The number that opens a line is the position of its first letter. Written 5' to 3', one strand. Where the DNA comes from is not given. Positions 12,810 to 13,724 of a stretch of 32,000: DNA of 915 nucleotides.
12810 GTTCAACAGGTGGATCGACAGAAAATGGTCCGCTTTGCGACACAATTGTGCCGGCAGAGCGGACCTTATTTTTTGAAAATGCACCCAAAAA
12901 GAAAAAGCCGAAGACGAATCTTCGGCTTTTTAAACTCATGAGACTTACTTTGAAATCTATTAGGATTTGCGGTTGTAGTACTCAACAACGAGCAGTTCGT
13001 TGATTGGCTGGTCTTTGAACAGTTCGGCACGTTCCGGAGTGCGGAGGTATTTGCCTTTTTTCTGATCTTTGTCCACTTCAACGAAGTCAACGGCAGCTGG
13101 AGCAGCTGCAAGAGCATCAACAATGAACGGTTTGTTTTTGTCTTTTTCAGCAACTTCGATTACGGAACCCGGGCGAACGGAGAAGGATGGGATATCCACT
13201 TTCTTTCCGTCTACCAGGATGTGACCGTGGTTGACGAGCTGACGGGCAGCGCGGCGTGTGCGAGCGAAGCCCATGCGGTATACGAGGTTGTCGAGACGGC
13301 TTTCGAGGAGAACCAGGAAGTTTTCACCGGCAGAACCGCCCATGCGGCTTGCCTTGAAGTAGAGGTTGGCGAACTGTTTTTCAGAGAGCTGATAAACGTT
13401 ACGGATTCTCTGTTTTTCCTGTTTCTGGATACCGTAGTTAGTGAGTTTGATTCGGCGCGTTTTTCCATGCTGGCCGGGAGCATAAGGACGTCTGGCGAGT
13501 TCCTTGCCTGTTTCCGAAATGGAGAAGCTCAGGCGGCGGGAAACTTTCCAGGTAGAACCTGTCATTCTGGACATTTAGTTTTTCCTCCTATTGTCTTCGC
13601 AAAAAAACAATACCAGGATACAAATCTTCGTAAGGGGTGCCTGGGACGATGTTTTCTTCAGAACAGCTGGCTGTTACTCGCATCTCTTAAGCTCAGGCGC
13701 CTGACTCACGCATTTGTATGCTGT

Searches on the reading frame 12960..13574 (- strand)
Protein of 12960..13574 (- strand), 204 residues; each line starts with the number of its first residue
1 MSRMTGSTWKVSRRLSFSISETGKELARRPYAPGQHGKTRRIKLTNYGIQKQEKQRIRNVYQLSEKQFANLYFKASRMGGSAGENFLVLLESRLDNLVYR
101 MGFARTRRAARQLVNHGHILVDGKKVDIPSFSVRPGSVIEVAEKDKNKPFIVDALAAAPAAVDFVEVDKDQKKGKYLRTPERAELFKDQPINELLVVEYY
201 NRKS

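Call 8: search_protein_families(library=pfam, proteins=[window:12960-13574:-], max_evalue=0.001)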
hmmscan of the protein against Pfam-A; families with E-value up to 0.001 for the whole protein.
window:12960-13574:- (204 aa): 2 families
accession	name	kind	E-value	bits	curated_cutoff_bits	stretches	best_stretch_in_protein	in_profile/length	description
PF00163.24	Ribosomal_S4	-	1.6e-22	80.5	23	1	3-91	1-95/95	Ribosomal protein S4/S9 N-terminal domain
PF01479.30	S4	-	3e-20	72.1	22.8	1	93-139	2-48/48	S4 domain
